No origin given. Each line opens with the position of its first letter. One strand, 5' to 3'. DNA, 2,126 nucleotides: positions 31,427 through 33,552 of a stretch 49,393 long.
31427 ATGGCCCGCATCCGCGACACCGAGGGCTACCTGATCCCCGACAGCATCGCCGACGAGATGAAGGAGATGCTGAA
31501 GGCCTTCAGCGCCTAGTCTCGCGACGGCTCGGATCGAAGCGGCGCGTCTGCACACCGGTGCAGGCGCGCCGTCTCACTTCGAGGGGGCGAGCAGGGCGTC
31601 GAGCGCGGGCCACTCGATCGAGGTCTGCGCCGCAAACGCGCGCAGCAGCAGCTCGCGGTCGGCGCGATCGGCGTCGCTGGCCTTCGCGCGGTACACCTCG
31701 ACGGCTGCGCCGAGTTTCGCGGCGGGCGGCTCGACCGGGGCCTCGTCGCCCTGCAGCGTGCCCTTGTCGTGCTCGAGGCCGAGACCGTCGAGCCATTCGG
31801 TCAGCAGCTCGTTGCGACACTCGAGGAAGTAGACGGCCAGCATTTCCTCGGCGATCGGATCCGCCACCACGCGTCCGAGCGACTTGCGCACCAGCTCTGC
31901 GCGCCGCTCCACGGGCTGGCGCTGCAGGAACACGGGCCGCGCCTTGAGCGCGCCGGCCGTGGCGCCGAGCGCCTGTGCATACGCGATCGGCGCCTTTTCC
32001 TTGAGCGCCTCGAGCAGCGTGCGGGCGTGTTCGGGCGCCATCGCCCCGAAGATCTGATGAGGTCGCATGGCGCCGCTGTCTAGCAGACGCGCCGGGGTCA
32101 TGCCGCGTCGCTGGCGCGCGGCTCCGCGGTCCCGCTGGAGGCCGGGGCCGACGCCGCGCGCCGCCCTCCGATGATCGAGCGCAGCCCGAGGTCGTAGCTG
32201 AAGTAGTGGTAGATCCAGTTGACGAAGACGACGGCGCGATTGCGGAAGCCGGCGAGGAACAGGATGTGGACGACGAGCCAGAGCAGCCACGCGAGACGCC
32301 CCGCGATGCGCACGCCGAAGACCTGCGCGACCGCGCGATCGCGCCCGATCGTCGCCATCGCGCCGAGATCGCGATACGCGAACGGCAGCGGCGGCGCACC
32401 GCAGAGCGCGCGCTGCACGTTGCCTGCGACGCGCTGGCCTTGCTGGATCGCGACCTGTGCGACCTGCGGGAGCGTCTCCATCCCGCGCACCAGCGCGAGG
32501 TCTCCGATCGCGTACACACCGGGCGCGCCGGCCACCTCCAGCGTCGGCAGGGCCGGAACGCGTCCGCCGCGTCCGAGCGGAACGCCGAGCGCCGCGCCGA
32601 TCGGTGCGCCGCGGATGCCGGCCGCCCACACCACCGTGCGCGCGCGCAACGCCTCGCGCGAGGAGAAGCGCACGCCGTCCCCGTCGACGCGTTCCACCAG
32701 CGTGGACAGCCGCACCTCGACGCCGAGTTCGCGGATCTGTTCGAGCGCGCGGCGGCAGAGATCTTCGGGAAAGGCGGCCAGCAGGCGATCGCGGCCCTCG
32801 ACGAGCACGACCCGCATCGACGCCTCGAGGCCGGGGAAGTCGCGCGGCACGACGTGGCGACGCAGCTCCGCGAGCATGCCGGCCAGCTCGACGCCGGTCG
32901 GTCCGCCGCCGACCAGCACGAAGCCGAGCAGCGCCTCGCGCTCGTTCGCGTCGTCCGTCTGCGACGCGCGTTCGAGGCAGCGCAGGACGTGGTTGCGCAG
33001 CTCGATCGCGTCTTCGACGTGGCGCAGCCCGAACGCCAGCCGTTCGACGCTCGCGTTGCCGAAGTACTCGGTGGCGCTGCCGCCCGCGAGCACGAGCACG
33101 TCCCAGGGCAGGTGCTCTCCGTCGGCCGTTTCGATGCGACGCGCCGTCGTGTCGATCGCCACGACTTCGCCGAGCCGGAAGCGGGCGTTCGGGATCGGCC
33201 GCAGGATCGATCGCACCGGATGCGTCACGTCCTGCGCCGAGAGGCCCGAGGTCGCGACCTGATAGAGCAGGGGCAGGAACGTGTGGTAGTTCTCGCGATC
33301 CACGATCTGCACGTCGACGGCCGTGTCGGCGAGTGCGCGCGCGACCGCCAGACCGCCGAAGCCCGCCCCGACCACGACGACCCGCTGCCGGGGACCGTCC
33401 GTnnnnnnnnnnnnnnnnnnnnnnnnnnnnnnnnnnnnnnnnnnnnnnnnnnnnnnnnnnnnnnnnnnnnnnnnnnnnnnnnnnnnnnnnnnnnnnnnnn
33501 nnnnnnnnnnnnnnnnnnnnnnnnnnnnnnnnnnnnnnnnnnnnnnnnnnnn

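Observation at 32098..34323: Heme A synthase (CtaA/COX15) fused in frame to a type II NADH dehydrogenase - a possible self-sufficient heme A synthase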

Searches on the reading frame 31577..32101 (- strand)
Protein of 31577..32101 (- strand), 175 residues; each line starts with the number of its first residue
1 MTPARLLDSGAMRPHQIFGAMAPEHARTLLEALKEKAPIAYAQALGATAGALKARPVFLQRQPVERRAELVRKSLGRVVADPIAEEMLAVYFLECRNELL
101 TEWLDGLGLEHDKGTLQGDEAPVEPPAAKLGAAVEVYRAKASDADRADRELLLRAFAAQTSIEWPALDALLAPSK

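Call 25: search_protein_families(library=pfam, proteins=[window:31577-32101:-], max_evalue=1)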
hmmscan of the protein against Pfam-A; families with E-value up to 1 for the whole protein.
window:31577-32101:- (175 aa): 0 families

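Call 32: find_homologous_proteins(query=window:31577-32101:-, max_evalue=0.001)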
Query window:31577-32101:- (175 aa): 412 proteins with E <= 0.001 among 1920 candidates; the best 120 are listed.
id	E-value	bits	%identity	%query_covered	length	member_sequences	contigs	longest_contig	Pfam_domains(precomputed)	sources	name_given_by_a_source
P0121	1.5e-96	339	93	100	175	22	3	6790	-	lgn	-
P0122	2.1e-78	280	82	92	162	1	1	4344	-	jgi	jgi:hypothetical protein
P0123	2.5e-77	276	81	92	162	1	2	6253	-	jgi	jgi:hypothetical protein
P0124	3.3e-77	276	81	92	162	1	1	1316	-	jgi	jgi:hypothetical protein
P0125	3.5e-77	276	82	92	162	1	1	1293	-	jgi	jgi:hypothetical protein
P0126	2.3e-76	273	78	92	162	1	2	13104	-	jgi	-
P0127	3.7e-76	273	78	92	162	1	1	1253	-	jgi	-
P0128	1.3e-75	271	78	92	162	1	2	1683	-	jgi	jgi:hypothetical protein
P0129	4.2e-75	269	81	91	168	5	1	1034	-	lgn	-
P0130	7.0e-75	269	78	92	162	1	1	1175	-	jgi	-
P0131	3.3e-74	266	76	92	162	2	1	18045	-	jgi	jgi:hypothetical protein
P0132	9.4e-74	265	78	92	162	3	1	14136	-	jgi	-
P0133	1.3e-73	264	79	92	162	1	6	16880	-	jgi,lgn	jgi:hypothetical protein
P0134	3.8e-73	263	77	92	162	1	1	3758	-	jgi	jgi:hypothetical protein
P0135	4.7e-73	263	76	92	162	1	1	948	-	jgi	jgi:hypothetical protein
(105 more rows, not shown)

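Call 44: predict_structure(alignment_id=A2)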
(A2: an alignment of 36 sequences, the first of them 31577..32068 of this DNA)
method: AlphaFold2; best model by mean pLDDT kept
length: 164 residues; sequences in the alignment: 36
mean_pLDDT: 93.4   pTM: 0.87
mean pLDDT of the five models: 93.4, 93.4, 93.3, 92.9, 92.7
residues with pLDDT >= 90: 144; 70-90: 18; 50-70: 1; < 50: 1
segments of 3 or more residues with pLDDT < 50: none
pLDDT, mean of each block of 10 residues (from residue 1): 95 96 96 93 91 96 95 96 97 94 85 93 97 96 93 92 63
secondary structure, 60 per line:
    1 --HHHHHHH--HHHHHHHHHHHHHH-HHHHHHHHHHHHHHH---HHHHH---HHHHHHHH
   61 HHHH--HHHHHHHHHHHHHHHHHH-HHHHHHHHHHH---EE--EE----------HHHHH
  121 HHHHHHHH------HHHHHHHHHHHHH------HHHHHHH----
elements in order: H3-9 H12-25 H27-41 H45-49 H53-64 H67-84 H86-96 H116-128 H135-147 H154-160

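Call 49: fold_search(model_id=the predicted structure, library=pdb)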
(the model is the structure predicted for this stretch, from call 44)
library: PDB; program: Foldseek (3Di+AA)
matches with E <= 10: 18; with E <= 0.001: 0
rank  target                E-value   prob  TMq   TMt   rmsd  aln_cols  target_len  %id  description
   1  1vq1_A                3.6e+00  0.06  0.19  0.13  13.7       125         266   18  Crystal structure of N5-glutamine methyltransferase, HemK(EC 2.1.1.-) (TM0488) from Thermotoga maritima at 2.80 A reso (released 2005-02-01)
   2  3i39                  4.2e+00  0.03  0.17  0.07  13.5       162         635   20  NI,FE-CODH-320 MV+CN state (released 2009-08-11)
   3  3mwn_A                4.4e+00  0.05  0.20  0.24  17.8       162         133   12  Structure of the Novel 14 kDa Fragment of alpha-Subunit of Phycoerythrin from the Starving Cyanobacterium Phormidium T (released 2010-06-30)
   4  5a7d_S                4.4e+00  0.04  0.20  0.13  13.9       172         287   11  Tetrameric assembly of LGN with Inscuteable (released 2016-08-03)
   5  5mjo                  4.6e+00  0.06  0.23  0.21  14.8       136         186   13  Structure of Psb29 at 1.55A (released 2017-08-23)
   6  1vq1_B                5.9e+00  0.04  0.19  0.14  13.7       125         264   18  Crystal structure of N5-glutamine methyltransferase, HemK(EC 2.1.1.-) (TM0488) from Thermotoga maritima at 2.80 A reso (released 2005-02-01)
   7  6ef4                  6.8e+00  0.03  0.22  0.09  13.7       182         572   14  Crystal structure of mouse PP2A Aalpha P179R mutant (released 2019-06-26)
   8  1sg9_A                7.2e+00  0.03  0.19  0.13  13.9       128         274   17  Crystal structure of Thermotoga maritima protein HEMK, an N5-glutamine methyltransferase (released 2004-08-17)
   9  1iq8_A                7.2e+00  0.03  0.18  0.07  14.0       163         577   12  Crystal Structure of archaeosine tRNA-guanine transglycosylase from Pyrococcus horikoshii (released 2002-05-22)
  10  5c5s_C                7.6e+00  0.07  0.28  0.24   9.9       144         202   12  Crystal Structure of human Myosin 9b RhoGAP domain at 2.2 angstrom (released 2015-11-25)
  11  3v57_A                7.6e+00  0.03  0.18  0.18  17.0       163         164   14  Crystal Structure of the B-phycoerythrin from the red algae Porphyridium Cruentum at pH8 (released 2012-10-03)
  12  2h42_B                7.6e+00  0.02  0.16  0.10  14.1       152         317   14  Crystal structure of PDE5 in complex with sildenafil (released 2006-06-06)
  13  6eww_B                7.9e+00  0.02  0.14  0.12  15.6       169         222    8  Structure of 14-3-3 zeta in complex with CaMKK2 14-3-3 binding motif (released 2017-11-15)
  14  1nv8_A                8.4e+00  0.03  0.18  0.12  14.0       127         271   18  N5-glutamine methyltransferase, HemK (released 2003-05-27)
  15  5j1i_B                8.4e+00  0.02  0.16  0.09  17.4       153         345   19  Structure of the spectrin repeats 7, 8, and 9 of the plakin domain of plectin (released 2016-07-20)
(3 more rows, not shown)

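Call 64: search_protein_families(library=ncbifam, proteins=[window:31577-32068:-], max_evalue=1)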
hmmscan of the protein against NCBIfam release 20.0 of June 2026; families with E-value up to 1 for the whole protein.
window:31577-32068:- (164 aa): 0 families

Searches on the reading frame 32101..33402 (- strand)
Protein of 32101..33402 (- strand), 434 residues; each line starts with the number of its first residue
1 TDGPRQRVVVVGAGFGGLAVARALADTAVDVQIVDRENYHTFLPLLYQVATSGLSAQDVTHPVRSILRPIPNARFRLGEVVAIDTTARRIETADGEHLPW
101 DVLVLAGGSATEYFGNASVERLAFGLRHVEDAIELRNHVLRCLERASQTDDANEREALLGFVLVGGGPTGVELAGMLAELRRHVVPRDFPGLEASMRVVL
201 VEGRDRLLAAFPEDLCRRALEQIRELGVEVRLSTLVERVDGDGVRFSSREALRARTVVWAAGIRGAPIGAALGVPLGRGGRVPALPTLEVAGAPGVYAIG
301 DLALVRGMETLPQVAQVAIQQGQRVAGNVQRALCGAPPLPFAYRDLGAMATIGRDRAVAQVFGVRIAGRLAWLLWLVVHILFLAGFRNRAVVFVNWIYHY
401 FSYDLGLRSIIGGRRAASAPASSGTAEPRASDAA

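Call 15: search_solved_structures(query=window:32101-33402:-, max_evalue=1e-10, show_alignments=2)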
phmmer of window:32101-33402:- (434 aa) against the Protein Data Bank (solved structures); distinct sequences matched with E-value up to 1e-10: 19.
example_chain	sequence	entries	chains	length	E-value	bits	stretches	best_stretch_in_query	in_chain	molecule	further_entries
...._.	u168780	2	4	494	7.5e-83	281.8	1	3-409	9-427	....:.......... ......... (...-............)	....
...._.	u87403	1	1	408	3e-45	157.9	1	5-378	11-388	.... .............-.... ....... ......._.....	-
5na4_A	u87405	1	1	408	1.5e-44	155.7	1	5-378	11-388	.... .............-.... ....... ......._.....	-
4nwz_A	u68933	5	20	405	7.4e-40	140.1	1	7-387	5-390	FAD-dependent pyridine nucleotide-disulfide oxidoreductase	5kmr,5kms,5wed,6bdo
5kmq_A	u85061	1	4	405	2.5e-39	138.4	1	7-386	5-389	FAD-dependent pyridine nucleotide-disulfide oxidoreductase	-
5kmp_A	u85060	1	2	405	7.2e-39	136.9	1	7-387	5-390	FAD-dependent pyridine nucleotide-disulfide oxidoreductase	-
9pxk_C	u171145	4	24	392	6.4e-37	130.5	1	6-361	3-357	NADH dehydrogenase-like protein YjlD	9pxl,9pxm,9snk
4g9k_A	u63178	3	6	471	3.5e-30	108.3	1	93-331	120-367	Rotenone-insensitive NADH-ubiquinone oxidoreductase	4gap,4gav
5yjw_A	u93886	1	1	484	4.1e-30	108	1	93-331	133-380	Rotenone-insensitive NADH-ubiquinone oxidoreductase, mitochondrial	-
5yjy_A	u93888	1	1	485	4.2e-30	108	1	93-331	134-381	Rotenone-insensitive NADH-ubiquinone oxidoreductase, mitochondrial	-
5yjx_A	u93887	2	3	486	4.2e-30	108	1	93-331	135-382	Rotenone-insensitive NADH-ubiquinone oxidoreductase, mitochondrial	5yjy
4g6g_A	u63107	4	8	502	5e-30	107.8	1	93-331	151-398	Rotenone-insensitive NADH-ubiquinone oxidoreductase, mitochondrial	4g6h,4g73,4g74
5jwa_A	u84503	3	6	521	1.7e-25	92.9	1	5-305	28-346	NADH dehydrogenase, putative | Type II NADH:ubiquinone oxidoreductase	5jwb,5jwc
7xpi_A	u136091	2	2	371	8.6e-15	57.6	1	7-368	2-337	Apoptosis inducing factor mitochondria associated 2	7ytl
9ift_A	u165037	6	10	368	4.9e-14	55.1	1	7-368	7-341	FSP1 (tetrapod ancestor)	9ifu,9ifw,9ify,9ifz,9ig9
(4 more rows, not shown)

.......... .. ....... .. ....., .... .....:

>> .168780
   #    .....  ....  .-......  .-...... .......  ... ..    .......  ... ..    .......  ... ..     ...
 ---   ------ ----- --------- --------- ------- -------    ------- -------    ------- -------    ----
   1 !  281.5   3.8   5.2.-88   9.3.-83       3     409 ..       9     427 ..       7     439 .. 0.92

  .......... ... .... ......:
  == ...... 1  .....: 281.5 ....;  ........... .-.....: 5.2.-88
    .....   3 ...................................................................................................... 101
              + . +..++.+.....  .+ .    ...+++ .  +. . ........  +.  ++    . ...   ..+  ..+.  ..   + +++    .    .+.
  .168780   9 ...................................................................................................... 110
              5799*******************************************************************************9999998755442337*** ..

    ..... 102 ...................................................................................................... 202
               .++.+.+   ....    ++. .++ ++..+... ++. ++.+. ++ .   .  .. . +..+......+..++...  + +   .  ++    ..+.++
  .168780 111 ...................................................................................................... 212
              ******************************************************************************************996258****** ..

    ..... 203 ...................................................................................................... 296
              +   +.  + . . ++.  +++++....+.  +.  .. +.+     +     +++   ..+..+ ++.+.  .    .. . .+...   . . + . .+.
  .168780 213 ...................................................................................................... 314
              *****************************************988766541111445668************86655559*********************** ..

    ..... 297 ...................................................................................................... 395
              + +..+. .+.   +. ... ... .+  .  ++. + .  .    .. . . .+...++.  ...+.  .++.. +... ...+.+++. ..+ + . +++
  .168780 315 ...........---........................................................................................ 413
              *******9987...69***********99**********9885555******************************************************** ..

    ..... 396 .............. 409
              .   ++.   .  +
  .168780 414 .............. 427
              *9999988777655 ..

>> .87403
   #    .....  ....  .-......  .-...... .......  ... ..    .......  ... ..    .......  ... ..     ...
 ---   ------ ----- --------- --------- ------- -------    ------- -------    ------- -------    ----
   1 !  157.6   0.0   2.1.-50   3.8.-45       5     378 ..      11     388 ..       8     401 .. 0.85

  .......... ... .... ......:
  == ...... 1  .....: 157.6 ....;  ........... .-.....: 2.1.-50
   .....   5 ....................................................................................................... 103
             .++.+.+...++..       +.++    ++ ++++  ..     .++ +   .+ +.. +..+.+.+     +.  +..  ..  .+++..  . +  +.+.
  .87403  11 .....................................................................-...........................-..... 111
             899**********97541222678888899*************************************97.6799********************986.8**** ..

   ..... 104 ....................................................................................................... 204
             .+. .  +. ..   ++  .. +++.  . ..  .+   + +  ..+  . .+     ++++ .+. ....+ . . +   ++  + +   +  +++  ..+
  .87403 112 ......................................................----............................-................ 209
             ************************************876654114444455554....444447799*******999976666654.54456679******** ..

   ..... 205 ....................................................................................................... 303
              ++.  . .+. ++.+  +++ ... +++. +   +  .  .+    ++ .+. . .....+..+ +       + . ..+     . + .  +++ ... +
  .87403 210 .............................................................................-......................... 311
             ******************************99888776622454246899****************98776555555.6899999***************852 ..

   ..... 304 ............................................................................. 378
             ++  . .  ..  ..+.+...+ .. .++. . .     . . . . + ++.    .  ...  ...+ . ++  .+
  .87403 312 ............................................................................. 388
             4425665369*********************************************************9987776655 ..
